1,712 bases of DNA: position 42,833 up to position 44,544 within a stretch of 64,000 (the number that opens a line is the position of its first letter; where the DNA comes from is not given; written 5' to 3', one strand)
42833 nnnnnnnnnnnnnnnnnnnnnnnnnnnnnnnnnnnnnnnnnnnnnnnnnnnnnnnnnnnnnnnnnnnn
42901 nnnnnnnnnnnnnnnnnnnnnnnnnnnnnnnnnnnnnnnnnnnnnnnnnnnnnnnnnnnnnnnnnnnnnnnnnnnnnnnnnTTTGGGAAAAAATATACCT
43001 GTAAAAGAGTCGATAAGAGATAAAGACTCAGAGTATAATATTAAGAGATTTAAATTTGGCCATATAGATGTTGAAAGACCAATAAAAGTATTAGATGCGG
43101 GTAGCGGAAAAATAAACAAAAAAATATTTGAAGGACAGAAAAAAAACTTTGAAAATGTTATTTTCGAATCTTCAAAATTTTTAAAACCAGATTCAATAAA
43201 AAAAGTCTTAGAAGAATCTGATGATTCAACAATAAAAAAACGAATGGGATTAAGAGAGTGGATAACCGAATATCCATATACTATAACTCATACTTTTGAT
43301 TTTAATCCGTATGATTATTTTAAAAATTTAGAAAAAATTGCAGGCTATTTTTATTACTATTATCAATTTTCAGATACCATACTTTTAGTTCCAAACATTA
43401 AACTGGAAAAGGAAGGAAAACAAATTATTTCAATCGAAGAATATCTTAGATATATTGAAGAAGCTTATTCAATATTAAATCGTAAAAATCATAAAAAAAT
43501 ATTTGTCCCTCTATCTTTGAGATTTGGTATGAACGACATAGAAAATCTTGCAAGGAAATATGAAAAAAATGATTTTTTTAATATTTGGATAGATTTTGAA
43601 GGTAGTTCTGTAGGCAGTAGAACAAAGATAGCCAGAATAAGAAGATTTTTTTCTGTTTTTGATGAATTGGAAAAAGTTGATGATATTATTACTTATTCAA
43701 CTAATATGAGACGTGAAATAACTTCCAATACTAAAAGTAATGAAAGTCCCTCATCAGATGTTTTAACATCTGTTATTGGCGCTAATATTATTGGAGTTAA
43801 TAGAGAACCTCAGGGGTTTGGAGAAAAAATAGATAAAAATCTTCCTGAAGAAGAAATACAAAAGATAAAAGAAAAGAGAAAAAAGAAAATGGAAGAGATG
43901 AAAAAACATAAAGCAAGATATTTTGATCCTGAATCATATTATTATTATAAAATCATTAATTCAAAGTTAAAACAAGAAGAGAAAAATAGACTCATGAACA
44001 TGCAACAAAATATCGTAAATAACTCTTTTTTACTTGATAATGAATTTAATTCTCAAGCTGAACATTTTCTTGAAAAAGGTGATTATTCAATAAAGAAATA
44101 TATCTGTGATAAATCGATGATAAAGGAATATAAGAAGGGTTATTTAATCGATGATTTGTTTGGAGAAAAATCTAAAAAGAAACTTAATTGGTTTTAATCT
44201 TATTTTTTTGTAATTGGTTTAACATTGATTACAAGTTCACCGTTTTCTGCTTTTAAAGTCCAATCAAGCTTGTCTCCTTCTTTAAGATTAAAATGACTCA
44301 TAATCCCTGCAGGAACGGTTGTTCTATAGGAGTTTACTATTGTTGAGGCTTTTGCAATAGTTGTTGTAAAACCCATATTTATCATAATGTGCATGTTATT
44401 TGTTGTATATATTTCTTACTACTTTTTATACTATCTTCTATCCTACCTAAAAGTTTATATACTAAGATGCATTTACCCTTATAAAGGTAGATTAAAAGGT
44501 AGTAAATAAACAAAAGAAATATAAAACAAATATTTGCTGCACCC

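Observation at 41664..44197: Divergent four-gene operon around a Panacea (DUF4065) protein: candidate new PanA-toxin-like system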

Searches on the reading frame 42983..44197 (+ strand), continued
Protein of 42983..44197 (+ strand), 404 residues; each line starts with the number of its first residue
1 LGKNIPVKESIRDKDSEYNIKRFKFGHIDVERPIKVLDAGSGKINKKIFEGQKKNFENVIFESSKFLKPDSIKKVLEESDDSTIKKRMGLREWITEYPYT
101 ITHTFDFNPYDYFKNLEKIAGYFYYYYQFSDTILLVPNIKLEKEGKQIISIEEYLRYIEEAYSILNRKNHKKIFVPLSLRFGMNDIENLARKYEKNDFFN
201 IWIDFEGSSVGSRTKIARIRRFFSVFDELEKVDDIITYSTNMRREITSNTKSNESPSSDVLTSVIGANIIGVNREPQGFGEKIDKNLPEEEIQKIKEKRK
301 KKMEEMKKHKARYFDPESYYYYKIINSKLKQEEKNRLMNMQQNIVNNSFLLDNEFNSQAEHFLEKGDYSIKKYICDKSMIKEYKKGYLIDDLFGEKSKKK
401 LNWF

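Call 104: search_protein_families(library=padloc, alignment_id=A4, max_evalue=1e-8)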
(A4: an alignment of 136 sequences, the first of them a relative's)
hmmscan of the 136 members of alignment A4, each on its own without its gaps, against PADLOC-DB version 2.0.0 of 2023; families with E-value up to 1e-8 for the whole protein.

A. member 1, L001:5629-8922:+ (1097 aa): 20 families
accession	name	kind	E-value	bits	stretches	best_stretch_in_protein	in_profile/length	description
PDLC03628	REase_MTase_IIG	-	1.5e-43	147.1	1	406-748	488-856/1100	Type IIG restriction enzyme-methyltransferase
PDLC03612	REase_MTase_IIG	-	9.9e-33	111.4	2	340-575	447-687/1247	Type IIG restriction enzyme-methyltransferase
PDLC02643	DrmMI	-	1.3e-30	104.1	1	335-597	550-782/1347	DrmMI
PDLC03601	REase_MTase_IIG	-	1.3e-23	80.8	1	122-699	207-731/1110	Type IIG restriction enzyme-methyltransferase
PDLC03604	REase_MTase_IIG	-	2.5e-23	80.1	1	407-537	384-507/1011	Type IIG restriction enzyme-methyltransferase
PDLC03609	REase_MTase_IIG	-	1e-20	71.2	1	293-533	332-533/1066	Type IIG restriction enzyme-methyltransferase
PDLC03596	REase_MTase_IIG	-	3.7e-20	69.6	1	404-743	533-817/1148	Type IIG restriction enzyme-methyltransferase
PDLC02638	DrmMI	-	1.2e-19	68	1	337-589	551-777/935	DrmMI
PDLC02644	DrmMI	-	8.3e-17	58.4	1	410-579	108-277/988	DrmMI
PDLC03356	MTase_II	-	1.8e-15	54.8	1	639-806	198-362/545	Type II methyltransferase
PDLC02527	PglX|PglXI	-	3.2e-15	53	1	412-500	303-390/1332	PglX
PDLC03629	REase_MTase_IIG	-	1e-13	48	1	299-533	347-535/1182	Type IIG restriction enzyme-methyltransferase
PDLC02639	DrmMI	-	1.4e-13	48.1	0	410-581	284-429/803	DrmMI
PDLC03618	REase_MTase_IIG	-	1.3e-12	43.8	0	410-582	592-764/1429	Type IIG restriction enzyme-methyltransferase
PDLC02523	PglX|PglXI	-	1.4e-11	40.9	0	411-516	330-419/1428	PglX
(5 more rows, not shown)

B. families by the number of members that match (of 136 scanned): 161 families (the first 25 are shown)
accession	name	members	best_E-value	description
PDLC04134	mad2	6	4.4e-32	mads_2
PDLC03348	MTase_II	5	1.4e-16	Type II methyltransferase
PDLC03021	MTase_I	4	1.9e-55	Type I methyltransferase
PDLC02521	PglX|PglXI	4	1.2e-28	PglX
PDLC03604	REase_MTase_IIG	3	3.1e-178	Type IIG restriction enzyme-methyltransferase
PDLC03630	REase_MTase_IIG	3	2.8e-84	Type IIG restriction enzyme-methyltransferase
PDLC03026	MTase_I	3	5.8e-38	Type I methyltransferase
PDLC03600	REase_MTase_IIG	3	1.7e-22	Type IIG restriction enzyme-methyltransferase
PDLC03335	MTase_II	3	1.9e-18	Type II methyltransferase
PDLC03338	MTase_II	3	7e-16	Type II methyltransferase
PDLC04135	mad3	2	2.6e-106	mads_3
PDLC03612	REase_MTase_IIG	2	1.4e-48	Type IIG restriction enzyme-methyltransferase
PDLC03602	REase_MTase_IIG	2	1.2e-45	Type IIG restriction enzyme-methyltransferase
PDLC03628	REase_MTase_IIG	2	1.5e-43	Type IIG restriction enzyme-methyltransferase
PDLC04140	mad8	2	2.8e-41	mads_8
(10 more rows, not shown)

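Call 108: find_encoding_contigs(protein=P0184, flank=6000, max_places=1)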
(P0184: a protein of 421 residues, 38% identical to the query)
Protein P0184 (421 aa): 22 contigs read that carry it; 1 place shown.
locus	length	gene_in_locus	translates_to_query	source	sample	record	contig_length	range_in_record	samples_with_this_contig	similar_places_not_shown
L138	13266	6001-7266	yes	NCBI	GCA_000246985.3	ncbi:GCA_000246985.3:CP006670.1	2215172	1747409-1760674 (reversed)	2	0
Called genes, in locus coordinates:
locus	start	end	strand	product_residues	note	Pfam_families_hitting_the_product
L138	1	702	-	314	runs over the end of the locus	PF00145:DNA_methylase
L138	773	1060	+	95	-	PF04010:DUF357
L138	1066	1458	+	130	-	PF04475:DUF555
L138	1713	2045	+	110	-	-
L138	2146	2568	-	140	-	PF01936:NYN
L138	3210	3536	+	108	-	PF11950:DUF3467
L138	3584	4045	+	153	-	-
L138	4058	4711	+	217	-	-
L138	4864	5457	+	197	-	-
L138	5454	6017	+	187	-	-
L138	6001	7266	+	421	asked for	-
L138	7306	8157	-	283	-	-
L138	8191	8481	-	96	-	-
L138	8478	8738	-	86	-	-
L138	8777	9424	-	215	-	-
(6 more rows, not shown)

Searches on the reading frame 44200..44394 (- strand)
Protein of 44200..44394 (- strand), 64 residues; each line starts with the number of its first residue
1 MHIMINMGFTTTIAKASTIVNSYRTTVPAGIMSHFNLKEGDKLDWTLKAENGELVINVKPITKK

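Call 3: search_protein_families(library=pfam, proteins=[window:44200-44394:-], max_evalue=1)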
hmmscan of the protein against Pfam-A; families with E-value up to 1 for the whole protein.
window:44200-44394:- (64 aa): 3 families
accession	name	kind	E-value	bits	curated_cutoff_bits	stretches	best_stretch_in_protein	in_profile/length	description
PF04014.23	MazE_antitoxin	-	1.2e-06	28.9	24.7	1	21-62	6-44/48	Antidote-toxin recognition MazE, bacterial antitoxin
PF15937.10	PrlF_antitoxin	-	0.00062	20.3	32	1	17-57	2-41/99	prlF antitoxin for toxin YhaV_toxin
PF07411.17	DUF1508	-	0.18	12.2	22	1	41-55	4-18/48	Domain of unknown function (DUF1508)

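Call 4: search_protein_families(library=padloc, proteins=[window:44200-44394:-], max_evalue=1)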
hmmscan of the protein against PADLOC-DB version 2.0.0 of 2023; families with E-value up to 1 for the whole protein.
window:44200-44394:- (64 aa): 0 families

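Call 5: search_protein_families(library=ncbifam, proteins=[window:44200-44394:-], max_evalue=1)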
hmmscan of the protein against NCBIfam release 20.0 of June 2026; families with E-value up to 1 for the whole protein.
window:44200-44394:- (64 aa): 4 families
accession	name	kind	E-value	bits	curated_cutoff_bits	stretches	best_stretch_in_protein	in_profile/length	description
NF007429.0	PRK09974.1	equivalog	1.7e-05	24.7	125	1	8-57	6-54/114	type II toxin-antitoxin system PrlF family antitoxin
TIGR01439.1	lp_hng_hel_AbrB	domain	0.00042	20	28.3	1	19-50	4-35/44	transcriptional regulator, AbrB family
TIGR02609.1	doc_partner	hypoth_equivalog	0.0008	19.7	55.9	1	15-60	2-46/74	putative addiction module antidote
TIGR04108.1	HutX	equivalog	0.13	12.1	110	1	4-56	51-106/154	heme utilization cystosolic carrier protein HutX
